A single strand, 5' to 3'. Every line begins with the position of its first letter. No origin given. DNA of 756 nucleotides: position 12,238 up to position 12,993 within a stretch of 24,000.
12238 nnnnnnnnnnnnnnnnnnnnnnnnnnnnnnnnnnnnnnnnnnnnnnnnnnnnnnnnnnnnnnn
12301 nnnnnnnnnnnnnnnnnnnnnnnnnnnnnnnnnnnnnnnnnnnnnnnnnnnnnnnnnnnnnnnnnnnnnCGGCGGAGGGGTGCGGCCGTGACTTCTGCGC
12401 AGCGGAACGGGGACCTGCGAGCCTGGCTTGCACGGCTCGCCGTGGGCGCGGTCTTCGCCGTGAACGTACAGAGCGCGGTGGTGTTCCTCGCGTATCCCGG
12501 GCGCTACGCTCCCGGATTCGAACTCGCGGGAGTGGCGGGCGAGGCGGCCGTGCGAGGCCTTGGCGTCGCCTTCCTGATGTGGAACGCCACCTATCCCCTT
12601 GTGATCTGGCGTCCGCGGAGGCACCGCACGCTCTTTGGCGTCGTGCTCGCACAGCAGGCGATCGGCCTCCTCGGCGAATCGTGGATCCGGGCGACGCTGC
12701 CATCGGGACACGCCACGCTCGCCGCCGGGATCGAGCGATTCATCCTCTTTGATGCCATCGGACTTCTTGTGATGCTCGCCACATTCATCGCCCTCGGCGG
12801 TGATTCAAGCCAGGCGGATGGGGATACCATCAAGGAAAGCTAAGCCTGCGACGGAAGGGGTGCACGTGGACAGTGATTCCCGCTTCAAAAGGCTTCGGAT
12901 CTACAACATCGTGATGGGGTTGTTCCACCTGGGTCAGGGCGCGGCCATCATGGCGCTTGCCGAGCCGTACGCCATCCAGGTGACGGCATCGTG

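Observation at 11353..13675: Heliorhodopsin is the last gene of a compact DUF389 / 4-TM / heliorhodopsin operon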

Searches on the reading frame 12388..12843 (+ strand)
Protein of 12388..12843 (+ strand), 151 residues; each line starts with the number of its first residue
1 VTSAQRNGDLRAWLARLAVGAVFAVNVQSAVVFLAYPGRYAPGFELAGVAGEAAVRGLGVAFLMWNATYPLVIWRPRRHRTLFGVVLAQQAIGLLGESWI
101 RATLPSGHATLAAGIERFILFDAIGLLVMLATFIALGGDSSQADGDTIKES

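Call 3: search_protein_families(library=pfam, proteins=[window:12388-12843:+], max_evalue=0.01)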
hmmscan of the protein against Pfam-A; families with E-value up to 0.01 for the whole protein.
window:12388-12843:+ (151 aa): 0 families

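Call 11: search_protein_families(library=pfam, proteins=[window:12388-12843:+], max_evalue=10)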
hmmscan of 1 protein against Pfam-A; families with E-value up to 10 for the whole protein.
window:12388-12843:+ (151 aa): 0 families

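Call 12: search_protein_families(library=ncbifam, proteins=[window:12388-12843:+], max_evalue=1)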
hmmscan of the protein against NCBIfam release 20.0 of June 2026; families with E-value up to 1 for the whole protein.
window:12388-12843:+ (151 aa): 0 families

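Call 14: find_homologous_proteins(query=window:12388-12843:+, max_evalue=0.001)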
Query window:12388-12843:+ (151 aa): 653 proteins with E <= 0.001 among 1411 candidates; the best 120 are listed.
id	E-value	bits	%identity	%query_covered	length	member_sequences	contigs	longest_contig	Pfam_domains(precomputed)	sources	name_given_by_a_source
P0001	6.2e-85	300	93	100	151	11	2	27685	-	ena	-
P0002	3.6e-78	278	88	99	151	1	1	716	-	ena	-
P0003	6.4e-74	265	83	99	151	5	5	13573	-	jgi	-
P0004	6.8e-74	264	81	100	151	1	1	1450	-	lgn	-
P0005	2.7e-73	263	81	100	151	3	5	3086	-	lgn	-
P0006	6.5e-73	261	87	95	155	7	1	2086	-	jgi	jgi:hypothetical protein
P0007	2.8e-71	256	78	99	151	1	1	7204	-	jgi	-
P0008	9.5e-53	196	64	93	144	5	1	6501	-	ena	-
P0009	1.6e-52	195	66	96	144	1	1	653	-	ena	-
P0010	2.4e-52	195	69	89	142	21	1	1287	-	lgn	-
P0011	4.4e-52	194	75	75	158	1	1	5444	-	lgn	-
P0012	5.5e-52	193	67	91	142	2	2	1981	-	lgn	-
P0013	1.8e-50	188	71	79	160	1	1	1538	-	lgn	-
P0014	2.3e-50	188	68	84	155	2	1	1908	-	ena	-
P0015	6.5e-50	187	64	87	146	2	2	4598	-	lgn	-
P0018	1.2e-49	186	65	92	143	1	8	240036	-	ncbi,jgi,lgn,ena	-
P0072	7.2e-42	161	72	70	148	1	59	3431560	-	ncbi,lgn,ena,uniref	ncbi:hypothetical protein [Gordonibacter urolithinfaciens]|uniref:hypothetical protein n=1 Tax=Gordo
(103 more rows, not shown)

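Call 16: find_encoding_contigs(protein=P0072, flank=5000, max_places=3)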
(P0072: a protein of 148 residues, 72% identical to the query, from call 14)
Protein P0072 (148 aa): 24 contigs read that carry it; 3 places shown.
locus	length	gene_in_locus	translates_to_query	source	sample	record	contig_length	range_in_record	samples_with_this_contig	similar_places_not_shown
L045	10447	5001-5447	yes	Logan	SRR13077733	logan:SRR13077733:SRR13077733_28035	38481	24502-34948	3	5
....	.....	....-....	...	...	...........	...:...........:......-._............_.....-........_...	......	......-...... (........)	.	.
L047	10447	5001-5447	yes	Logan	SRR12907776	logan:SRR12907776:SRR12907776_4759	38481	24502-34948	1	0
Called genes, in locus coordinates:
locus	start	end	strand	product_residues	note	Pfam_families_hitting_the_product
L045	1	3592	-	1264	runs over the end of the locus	PF00990:GGDEF, PF00563:EAL, PF00989:PAS (faint), PF13426:PAS_9 (faint), PF08447:PAS_3, PF13188:PAS_8 (weak), PF00990:GGDEF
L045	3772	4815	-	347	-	PF01503:PRA-PH (faint), PF03819:MazG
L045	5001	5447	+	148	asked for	-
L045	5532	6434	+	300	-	PF01988:VIT1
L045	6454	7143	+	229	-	PF00027:cNMP_binding, PF13545:HTH_Crp_2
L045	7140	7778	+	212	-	PF00857:Isochorismatase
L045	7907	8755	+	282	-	PF00588:SpoU_methylase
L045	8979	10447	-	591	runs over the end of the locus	PF06609:TRI12, PF00083:Sugar_tr, PF07690:MFS_1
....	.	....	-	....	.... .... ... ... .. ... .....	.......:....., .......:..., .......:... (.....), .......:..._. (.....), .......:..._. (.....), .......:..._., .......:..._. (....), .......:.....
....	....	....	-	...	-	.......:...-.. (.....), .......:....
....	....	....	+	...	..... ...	-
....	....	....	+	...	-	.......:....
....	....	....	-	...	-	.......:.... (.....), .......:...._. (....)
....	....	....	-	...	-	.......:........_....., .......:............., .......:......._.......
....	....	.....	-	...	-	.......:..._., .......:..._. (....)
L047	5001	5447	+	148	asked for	-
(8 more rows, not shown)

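Call 17: find_encoding_contigs(protein=P0018, flank=5000, max_places=3)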
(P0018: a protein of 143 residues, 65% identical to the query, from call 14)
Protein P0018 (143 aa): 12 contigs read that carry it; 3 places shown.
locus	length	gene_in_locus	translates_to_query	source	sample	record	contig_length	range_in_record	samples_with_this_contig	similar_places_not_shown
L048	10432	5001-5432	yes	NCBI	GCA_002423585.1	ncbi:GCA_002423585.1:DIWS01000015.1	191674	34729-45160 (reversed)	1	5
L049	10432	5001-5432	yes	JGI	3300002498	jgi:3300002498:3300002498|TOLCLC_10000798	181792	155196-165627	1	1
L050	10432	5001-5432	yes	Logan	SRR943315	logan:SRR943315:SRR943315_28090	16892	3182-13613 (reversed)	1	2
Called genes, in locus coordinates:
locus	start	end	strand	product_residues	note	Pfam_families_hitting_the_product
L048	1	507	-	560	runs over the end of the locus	PF17203:sCache_3_2, PF00672:HAMP, PF00512:HisKA, PF02518:HATPase_c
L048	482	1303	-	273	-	PF12974:Phosphonate-bd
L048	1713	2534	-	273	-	PF13847:Methyltransf_31, PF08241:Methyltransf_11, PF08242:Methyltransf_12, PF13649:Methyltransf_25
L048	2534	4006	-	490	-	PF02310:B12-binding, PF04055:Radical_SAM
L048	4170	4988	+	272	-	PF03458:Gly_transporter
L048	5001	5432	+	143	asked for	-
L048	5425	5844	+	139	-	PF03073:TspO_MBR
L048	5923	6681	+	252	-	PF18761:Heliorhodopsin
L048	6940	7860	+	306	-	PF01040:UbiA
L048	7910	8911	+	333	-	PF01207:Dus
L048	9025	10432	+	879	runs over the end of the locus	PF01326:PPDK_N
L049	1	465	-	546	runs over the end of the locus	PF17203:sCache_3_2, PF00672:HAMP, PF00512:HisKA, PF02518:HATPase_c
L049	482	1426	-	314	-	PF12974:Phosphonate-bd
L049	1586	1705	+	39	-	PF07411:DUF1508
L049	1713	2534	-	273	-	PF13847:Methyltransf_31, PF08241:Methyltransf_11, PF08242:Methyltransf_12, PF13649:Methyltransf_25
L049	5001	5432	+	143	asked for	-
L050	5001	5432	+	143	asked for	-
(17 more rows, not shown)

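Call 18: find_encoding_contigs(protein=window:12388-12843:+, flank=10000, max_places=4)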
Protein window:12388-12843:+ (151 aa): no gene with exactly this product is on record in the collection.

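Call 19: find_encoding_contigs(protein=P0001, flank=8000, max_places=3)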
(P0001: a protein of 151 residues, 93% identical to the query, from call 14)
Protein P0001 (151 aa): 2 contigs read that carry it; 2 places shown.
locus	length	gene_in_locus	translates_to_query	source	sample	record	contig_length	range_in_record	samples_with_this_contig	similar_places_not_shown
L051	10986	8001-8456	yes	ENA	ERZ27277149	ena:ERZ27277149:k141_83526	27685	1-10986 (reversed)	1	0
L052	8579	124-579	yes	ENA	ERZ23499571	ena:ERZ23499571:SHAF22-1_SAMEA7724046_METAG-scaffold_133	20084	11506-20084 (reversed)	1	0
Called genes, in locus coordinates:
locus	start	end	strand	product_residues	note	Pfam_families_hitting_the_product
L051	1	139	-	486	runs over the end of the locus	PF00199:Catalase, PF06628:Catalase-rel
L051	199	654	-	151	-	PF01475:FUR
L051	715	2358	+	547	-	PF01564:Spermine_synth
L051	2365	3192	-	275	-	PF13847:Methyltransf_31, PF08241:Methyltransf_11, PF08242:Methyltransf_12, PF13649:Methyltransf_25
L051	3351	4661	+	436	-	PF00145:DNA_methylase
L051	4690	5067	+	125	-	PF03852:Vsr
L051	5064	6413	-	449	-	PF02976:MutH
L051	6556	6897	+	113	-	PF07411:DUF1508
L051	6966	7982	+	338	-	PF04087:DUF389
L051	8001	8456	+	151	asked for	-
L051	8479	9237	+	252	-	PF18761:Heliorhodopsin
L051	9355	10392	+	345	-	PF01207:Dus, PF00977:His_biosynth (weak)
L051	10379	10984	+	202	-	?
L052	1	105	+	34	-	?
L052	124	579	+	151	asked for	-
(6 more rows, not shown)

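Call 20: find_encoding_contigs(protein=P0003, flank=8000, max_places=4)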
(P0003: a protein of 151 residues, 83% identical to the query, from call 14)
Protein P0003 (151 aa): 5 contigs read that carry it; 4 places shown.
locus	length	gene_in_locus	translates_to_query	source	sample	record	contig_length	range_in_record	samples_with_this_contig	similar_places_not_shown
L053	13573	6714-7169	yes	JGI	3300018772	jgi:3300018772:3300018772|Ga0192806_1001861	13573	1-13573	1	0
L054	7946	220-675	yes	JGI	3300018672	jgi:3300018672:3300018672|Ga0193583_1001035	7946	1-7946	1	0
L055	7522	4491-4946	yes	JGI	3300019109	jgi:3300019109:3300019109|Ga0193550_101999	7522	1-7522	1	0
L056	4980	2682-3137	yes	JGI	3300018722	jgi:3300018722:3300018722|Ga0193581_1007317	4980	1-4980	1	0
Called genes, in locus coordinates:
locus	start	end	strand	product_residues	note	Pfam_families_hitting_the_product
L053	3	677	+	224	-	?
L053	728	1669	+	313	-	PF01564:Spermine_synth, PF13649:Methyltransf_25 (faint)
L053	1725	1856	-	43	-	-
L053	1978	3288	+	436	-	PF00145:DNA_methylase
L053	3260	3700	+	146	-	PF03852:Vsr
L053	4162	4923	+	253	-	-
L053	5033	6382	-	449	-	PF02976:MutH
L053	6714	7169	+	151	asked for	-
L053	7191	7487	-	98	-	-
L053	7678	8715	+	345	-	PF01207:Dus, PF01180:DHO_dh (faint), PF00977:His_biosynth (weak)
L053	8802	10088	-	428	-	PF02310:B12-binding, PF04055:Radical_SAM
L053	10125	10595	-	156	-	-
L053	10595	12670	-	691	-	PF02730:AFOR_N, PF01314:AFOR_C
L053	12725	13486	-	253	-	PF25160:LdpA_Fe-S-bd (faint), PF12797:Fer4_2 (faint), PF12837:Fer4_6 (faint), PF13484:Fer4_16 (faint), PF13247:Fer4_11, PF12838:Fer4_7, PF13237:Fer4_10 (weak), PF00037:Fer4 (weak), +2 more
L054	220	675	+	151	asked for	-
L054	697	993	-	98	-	-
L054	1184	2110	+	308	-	PF01207:Dus, PF01180:DHO_dh (faint), PF00977:His_biosynth (weak)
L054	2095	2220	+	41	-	-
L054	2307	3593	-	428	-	PF02310:B12-binding, PF04055:Radical_SAM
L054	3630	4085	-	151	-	-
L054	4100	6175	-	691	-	PF02730:AFOR_N, PF01314:AFOR_C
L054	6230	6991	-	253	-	PF25160:LdpA_Fe-S-bd (faint), PF12797:Fer4_2 (faint), PF12837:Fer4_6 (faint), PF13484:Fer4_16 (faint), PF13247:Fer4_11, PF12838:Fer4_7, PF13237:Fer4_10 (weak), PF00037:Fer4 (weak), +2 more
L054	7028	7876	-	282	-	PF01292:Ni_hydr_CYTB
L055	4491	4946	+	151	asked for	-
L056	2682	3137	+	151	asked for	-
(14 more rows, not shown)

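Call 32: find_related_loci(query=A1, collection=metagenome_contigs, flank=4000)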
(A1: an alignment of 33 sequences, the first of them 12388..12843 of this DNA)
Query A1 (151 aa) in metagenome_contigs; peptide patterns used: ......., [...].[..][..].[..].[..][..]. (x = any residue, [..] = any of these).
404 stretches matched a pattern; 261 encode a relative of the query (tblastn E <= 1e-3); the best 80 are kept; 80 distinct loci.
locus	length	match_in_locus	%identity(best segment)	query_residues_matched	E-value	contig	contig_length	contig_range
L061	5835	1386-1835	90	1-150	5e-85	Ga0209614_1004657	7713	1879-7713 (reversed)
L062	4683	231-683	94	1-151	8e-84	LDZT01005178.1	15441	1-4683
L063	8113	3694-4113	66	2-141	4e-55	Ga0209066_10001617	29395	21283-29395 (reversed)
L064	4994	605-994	65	8-137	4e-51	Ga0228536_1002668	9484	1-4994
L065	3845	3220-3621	60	12-149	3e-50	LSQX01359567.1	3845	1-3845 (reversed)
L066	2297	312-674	65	13-133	2e-48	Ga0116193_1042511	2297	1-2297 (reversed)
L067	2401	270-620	68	13-129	2e-48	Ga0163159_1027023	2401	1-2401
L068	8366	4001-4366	63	13-134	1e-47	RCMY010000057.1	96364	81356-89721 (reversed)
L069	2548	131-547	66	9-144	1e-47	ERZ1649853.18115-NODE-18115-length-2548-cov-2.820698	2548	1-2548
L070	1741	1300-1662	65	13-133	5e-47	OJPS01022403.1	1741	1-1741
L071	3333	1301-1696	64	3-133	2e-46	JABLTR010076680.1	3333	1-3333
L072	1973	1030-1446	62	15-151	2e-46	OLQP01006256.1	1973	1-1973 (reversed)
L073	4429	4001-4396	64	3-133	3e-46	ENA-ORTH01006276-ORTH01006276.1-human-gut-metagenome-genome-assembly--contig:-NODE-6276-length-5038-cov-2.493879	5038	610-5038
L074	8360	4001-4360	65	28-146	2e-45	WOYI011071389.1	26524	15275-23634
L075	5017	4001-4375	61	9-133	4e-45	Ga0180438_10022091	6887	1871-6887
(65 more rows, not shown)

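Call 39: predict_structure(alignment_id=A1)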
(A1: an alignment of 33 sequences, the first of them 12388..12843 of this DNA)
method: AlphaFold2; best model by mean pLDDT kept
length: 151 residues; sequences in the alignment: 33
mean_pLDDT: 91.4   pTM: 0.80
mean pLDDT of the five models: 91.4, 89.8, 89.8, 89.6, 89.0
residues with pLDDT >= 90: 127; 70-90: 9; 50-70: 14; < 50: 1
segments of 3 or more residues with pLDDT < 50: none
pLDDT, mean of each block of 10 residues (from residue 1): 78 97 97 98 95 98 95 96 97 96 96 95 97 85 55 57
secondary structure, 60 per line:
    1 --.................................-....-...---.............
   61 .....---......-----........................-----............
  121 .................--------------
elements in order: H3-35 H37-40 H48-65 H69-74 H80-103 H109-137

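Call 42: fold_search(model_id=the predicted structure, library=pdb)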
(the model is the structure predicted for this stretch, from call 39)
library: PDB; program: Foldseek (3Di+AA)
matches with E <= 10: 193; with E <= 0.001: 0
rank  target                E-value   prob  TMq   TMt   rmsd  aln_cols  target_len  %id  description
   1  8h17                  3.9e-01  0.28  0.23  0.22  13.9       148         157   14  Crystal structure of the Globin domain of Thermosynechococcus elongatus BP-1 (released 2023-04-26)
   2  1x90_A                4.1e-01  0.96  0.47  0.48   5.5       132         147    9  Crystal structure of mutant form B of a pectin methylesterase inhibitor from Arabidopsis (released 2004-12-28)
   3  6z0c_A                7.4e-01  0.85  0.50  0.40   6.2       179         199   10  Structure of in silico modelled artificial Maquette-3 protein (released 2021-03-17)
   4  2vzb_A                8.2e-01  0.60  0.37  0.34  17.6       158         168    7  A Dodecameric Thioferritin in the Bacterial Domain, Characterization of the Bacterioferritin-Related Protein from Bact (released 2009-11-17)
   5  6z0c_C                1.0e+00  0.77  0.51  0.41   5.6       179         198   10  Structure of in silico modelled artificial Maquette-3 protein (released 2021-03-17)
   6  2vzb_B                1.1e+00  0.51  0.37  0.34  17.6       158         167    7  A Dodecameric Thioferritin in the Bacterial Domain, Characterization of the Bacterioferritin-Related Protein from Bact (released 2009-11-17)
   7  4fzs_A                1.1e+00  0.15  0.25  0.19  29.0       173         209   13  Structure of human SNX1 BAR domain (released 2013-07-10)
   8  1x91                  1.2e+00  0.82  0.45  0.45   5.0       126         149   10  Crystal structure of mutant form A of a pectin methylesterase inhibitor from Arabidopsis (released 2004-12-28)
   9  6z0c_B                1.3e+00  0.66  0.49  0.40   6.9       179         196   10  Structure of in silico modelled artificial Maquette-3 protein (released 2021-03-17)
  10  9e0h_A                1.4e+00  0.60  0.43  0.43   5.8       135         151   14  De novo calcium channel heptamer, CalC6_3 with DHR extensions. Off target multimerization state (released 2025-10-01)
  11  6bhp_A                1.4e+00  0.33  0.37  0.35   7.0       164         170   10  Crystal structure of the Chlamydomonas reinhardtii LCI1 channel (released 2018-11-07)
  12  2yfa_A                1.4e+00  0.72  0.47  0.34   5.0       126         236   13  X-ray structure of McpS ligand binding domain in complex with malate (released 2012-04-18)
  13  1z4a_A                1.4e+00  0.57  0.38  0.35  17.9       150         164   13  Ferritin from T. maritima (released 2006-10-24)
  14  2rld_C                1.5e+00  0.66  0.43  0.53   5.7       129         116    7  CRYSTAL STRUCTURE OF A PROTEIN WITH UNKNOWN FUNCTION FROM S23 RIBOSOMAL PROTEIN FAMILY (BT_0352) FROM BACTEROIDES THET (released 2007-10-30)
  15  6n63                  1.5e+00  0.44  0.39  0.40   6.8       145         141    8  Crystal structure of an Iron binding protein (released 2019-07-17)
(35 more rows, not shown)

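Call 57: search_protein_families(library=pfam, proteins=[L053:7191-7487:-], max_evalue=0.001)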
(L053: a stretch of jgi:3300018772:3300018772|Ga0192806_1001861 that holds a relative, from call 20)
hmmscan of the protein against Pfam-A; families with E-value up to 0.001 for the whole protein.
L053:7191-7487:- (98 aa): 0 families

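Call 58: search_protein_families(library=pfam, alignment_id=A1, max_evalue=1)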
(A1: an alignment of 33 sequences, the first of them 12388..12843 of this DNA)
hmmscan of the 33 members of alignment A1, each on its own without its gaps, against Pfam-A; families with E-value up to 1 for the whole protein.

A. member 1, window:12388-12843:+ (151 aa): 0 families

B. families by the number of members that match (of 33 scanned): 9 families
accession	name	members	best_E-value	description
PF20342.3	DUF6637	2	0.037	Family of unknown function (DUF6637)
PF00474.23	SSF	1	0.0074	Sodium:solute symporter family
PF20444.3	DUF6703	1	0.0083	Family of unknown function (DUF6703)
PF15179.11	Myc_target_1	1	0.037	Myc target protein 1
PF25129.1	Pyr4-TMTC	1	0.068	Pyr4-like transmembrane terpene cyclases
PF09843.14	DUF2070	1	0.27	Predicted membrane protein (DUF2070)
PF09522.15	RE_R_Pab1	1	0.31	R.Pab1 restriction endonuclease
PF21458.3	SelB-wing_1_3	1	0.47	Selenocysteine-specific elongation factor, winged helix 1/3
PF10907.13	DUF2749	1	0.52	Protein of unknown function (DUF2749)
